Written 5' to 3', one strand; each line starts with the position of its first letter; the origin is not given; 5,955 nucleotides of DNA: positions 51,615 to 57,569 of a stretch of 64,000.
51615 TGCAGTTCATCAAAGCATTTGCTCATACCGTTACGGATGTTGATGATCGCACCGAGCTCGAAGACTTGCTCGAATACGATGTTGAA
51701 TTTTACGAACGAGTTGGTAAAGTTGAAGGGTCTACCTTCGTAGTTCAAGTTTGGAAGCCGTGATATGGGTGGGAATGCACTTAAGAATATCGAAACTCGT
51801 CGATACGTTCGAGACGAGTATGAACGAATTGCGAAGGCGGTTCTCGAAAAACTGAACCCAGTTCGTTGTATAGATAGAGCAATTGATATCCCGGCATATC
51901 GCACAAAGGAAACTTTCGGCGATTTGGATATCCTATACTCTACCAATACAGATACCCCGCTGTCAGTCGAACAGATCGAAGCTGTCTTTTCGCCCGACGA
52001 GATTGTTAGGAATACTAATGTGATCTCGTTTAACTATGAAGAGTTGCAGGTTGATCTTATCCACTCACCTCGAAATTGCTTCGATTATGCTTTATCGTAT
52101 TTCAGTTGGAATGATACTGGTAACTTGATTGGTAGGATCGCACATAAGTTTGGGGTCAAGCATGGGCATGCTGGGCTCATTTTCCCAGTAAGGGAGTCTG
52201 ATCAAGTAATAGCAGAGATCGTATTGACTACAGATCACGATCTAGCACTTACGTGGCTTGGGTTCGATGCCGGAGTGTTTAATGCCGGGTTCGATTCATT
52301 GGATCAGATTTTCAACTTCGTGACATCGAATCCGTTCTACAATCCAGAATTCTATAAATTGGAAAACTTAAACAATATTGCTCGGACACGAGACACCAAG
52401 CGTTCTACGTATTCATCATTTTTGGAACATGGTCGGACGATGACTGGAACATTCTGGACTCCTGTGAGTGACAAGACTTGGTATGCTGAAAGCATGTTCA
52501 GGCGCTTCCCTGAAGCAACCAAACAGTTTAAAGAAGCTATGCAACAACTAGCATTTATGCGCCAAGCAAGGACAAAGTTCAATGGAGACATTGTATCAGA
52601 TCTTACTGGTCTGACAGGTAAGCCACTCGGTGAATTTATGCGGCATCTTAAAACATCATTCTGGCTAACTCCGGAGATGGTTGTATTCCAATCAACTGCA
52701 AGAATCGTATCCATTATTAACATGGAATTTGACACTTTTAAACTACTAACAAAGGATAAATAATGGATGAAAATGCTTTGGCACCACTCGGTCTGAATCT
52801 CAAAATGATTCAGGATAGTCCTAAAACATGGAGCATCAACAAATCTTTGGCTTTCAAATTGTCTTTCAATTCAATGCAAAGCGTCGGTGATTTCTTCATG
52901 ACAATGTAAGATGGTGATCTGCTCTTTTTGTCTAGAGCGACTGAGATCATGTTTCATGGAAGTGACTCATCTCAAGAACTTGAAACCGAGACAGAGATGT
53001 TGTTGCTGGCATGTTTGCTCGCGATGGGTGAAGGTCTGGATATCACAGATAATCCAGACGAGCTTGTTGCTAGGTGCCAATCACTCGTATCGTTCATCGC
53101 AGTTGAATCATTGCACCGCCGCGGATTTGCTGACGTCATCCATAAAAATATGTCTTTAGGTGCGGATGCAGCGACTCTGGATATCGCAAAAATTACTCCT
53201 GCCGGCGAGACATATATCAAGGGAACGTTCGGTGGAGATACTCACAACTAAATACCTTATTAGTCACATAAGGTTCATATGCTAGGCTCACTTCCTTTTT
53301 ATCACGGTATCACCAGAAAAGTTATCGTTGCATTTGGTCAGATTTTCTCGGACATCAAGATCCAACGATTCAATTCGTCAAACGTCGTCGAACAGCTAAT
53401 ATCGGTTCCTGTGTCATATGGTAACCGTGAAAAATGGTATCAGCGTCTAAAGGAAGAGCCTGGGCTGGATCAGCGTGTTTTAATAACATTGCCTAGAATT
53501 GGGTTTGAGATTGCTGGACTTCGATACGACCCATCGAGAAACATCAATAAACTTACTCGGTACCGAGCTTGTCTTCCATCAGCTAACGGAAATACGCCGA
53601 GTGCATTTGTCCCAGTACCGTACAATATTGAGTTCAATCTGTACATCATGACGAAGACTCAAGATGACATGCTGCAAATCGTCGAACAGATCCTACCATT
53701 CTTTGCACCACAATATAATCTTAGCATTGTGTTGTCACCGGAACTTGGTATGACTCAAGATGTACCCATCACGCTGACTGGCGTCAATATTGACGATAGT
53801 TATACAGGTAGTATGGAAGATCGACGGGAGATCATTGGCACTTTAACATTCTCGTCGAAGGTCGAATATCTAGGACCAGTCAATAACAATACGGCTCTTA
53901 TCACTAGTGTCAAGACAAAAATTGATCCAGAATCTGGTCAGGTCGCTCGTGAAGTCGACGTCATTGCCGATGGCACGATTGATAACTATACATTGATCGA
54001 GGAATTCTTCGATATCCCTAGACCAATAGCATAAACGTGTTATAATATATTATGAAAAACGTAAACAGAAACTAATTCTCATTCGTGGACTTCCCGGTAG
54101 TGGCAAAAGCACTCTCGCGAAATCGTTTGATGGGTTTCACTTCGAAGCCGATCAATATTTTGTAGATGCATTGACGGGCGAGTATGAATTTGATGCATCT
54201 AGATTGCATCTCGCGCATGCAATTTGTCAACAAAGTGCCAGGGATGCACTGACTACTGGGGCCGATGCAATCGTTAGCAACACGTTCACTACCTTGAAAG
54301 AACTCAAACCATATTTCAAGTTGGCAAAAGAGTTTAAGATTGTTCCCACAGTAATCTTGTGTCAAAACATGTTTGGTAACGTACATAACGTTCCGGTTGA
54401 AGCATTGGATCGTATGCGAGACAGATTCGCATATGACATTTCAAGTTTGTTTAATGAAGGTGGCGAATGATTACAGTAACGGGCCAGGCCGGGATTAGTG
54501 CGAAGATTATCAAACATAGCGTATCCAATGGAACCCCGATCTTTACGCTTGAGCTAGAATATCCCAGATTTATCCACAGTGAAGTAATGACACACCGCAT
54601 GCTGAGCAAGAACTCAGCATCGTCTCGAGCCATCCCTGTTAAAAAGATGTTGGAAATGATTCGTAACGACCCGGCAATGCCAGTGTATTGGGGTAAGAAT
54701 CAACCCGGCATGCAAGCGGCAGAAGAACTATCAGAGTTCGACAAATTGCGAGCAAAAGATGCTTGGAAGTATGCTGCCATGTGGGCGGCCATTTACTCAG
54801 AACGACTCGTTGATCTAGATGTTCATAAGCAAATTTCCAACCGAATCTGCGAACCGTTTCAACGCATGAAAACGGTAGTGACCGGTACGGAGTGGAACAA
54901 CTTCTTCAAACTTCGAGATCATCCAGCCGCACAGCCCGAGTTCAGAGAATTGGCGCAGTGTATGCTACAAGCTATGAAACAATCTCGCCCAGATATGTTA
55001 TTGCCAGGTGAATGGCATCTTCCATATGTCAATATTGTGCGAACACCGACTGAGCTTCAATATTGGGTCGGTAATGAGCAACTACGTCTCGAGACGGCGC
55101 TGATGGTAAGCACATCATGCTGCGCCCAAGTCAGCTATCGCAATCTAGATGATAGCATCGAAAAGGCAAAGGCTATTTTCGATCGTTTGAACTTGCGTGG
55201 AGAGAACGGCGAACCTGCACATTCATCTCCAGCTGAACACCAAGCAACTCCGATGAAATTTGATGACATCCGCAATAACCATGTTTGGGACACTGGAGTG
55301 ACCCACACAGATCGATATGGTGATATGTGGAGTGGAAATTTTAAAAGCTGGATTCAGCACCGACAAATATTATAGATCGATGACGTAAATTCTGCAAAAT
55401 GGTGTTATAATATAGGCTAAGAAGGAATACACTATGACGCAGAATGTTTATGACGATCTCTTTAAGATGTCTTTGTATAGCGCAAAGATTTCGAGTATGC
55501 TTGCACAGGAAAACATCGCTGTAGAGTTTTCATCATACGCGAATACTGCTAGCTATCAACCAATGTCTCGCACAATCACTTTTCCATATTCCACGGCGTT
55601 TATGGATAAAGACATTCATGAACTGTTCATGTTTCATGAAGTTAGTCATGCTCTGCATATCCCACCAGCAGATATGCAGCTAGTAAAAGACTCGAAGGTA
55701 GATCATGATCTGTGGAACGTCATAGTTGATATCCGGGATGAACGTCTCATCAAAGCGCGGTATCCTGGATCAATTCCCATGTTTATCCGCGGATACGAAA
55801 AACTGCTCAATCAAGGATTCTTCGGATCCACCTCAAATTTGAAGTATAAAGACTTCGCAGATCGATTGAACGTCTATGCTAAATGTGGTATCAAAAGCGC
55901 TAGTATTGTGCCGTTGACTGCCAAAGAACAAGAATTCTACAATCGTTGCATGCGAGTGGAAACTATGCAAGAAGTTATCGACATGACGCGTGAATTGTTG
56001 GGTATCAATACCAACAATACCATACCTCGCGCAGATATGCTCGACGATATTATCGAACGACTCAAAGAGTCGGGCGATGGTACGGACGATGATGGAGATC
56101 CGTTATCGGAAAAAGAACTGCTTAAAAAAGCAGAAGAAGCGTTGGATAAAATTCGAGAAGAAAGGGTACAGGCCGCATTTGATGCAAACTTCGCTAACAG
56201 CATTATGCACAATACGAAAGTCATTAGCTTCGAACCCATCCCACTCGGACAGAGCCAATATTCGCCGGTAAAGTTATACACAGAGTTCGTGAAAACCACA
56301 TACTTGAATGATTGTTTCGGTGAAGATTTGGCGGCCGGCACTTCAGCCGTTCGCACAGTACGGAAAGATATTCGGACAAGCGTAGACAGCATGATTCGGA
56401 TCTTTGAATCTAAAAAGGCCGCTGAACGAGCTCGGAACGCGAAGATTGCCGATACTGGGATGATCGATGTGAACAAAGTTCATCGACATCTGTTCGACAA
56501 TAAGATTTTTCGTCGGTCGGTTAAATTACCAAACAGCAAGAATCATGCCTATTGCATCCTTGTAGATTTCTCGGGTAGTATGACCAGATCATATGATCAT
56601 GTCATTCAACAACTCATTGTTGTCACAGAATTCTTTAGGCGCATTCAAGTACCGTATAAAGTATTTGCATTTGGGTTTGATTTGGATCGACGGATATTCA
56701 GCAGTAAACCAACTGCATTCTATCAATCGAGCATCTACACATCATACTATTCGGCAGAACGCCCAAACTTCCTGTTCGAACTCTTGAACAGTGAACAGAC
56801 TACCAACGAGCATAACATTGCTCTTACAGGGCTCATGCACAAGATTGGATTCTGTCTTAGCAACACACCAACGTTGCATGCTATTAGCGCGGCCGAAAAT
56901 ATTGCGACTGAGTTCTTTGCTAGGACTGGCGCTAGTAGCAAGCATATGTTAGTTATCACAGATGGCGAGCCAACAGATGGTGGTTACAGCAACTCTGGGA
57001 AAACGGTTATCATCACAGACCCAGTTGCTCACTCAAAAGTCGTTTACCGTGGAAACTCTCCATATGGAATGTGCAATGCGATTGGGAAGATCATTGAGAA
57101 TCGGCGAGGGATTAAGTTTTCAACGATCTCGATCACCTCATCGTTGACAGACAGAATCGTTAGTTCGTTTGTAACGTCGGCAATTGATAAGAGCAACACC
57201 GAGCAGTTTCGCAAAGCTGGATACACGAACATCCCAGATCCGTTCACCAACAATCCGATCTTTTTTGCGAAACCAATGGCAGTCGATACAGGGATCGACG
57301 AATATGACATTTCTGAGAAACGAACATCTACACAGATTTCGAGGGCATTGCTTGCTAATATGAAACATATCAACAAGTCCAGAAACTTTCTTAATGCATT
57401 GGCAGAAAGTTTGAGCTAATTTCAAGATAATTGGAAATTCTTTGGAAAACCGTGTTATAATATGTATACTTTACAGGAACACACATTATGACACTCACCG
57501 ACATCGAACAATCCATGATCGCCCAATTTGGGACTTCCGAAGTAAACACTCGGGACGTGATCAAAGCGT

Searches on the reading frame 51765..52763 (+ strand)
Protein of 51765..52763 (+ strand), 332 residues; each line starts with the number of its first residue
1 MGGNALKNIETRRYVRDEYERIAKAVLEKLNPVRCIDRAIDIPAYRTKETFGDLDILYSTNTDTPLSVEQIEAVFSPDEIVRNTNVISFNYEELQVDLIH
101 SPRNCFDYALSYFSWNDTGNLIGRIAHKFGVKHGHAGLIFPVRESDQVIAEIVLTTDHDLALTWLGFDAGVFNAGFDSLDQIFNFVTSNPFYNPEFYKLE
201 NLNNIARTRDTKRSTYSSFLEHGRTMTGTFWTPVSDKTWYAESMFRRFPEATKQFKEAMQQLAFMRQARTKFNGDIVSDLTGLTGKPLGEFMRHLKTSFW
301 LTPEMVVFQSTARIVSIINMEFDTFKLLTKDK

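Call 101: search_protein_families(library=phrogs, proteins=[window:51765-52763:+], max_evalue=0.00001)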
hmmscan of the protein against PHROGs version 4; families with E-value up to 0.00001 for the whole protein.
window:51765-52763:+ (332 aa): 1 family
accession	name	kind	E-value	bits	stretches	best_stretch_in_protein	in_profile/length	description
phrog_24943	-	DNA, RNA and nucleotide metabolism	1.5e-40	140.5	1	1-222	1-238/350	DNA polymerase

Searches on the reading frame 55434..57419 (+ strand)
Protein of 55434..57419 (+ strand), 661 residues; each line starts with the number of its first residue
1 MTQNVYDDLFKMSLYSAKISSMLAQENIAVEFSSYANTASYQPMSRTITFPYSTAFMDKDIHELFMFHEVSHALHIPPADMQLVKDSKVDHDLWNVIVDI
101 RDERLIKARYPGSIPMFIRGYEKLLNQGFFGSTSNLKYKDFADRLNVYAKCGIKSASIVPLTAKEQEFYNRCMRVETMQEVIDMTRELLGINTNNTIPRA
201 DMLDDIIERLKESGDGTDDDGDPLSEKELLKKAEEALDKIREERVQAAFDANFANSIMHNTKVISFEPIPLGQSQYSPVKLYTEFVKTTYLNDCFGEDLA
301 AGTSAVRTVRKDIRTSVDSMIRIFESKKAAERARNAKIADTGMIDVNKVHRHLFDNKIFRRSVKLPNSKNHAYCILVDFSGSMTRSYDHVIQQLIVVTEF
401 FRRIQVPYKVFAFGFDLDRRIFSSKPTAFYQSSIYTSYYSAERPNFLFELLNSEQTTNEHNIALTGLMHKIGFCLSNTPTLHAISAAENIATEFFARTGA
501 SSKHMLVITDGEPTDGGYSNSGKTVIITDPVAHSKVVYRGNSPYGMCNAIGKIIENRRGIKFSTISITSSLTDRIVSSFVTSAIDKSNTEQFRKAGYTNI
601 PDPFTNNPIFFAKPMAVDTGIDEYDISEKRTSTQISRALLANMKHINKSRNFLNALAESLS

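Call 11: search_protein_families(library=pfam, proteins=[window:55434-57419:+], max_evalue=0.001)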
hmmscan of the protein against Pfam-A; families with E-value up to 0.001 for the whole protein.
window:55434-57419:+ (661 aa): 0 families

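Call 101: search_protein_families(library=phrogs, proteins=[window:55434-57419:+], max_evalue=0.00001)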
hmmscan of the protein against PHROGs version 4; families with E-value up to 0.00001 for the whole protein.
window:55434-57419:+ (661 aa): 2 families
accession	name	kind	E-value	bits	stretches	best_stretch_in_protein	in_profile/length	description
phrog_459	-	other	6.5e-74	251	2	292-660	332-735/736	peptidase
phrog_1576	-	unknown function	2.2e-10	40.9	1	217-518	384-669/729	-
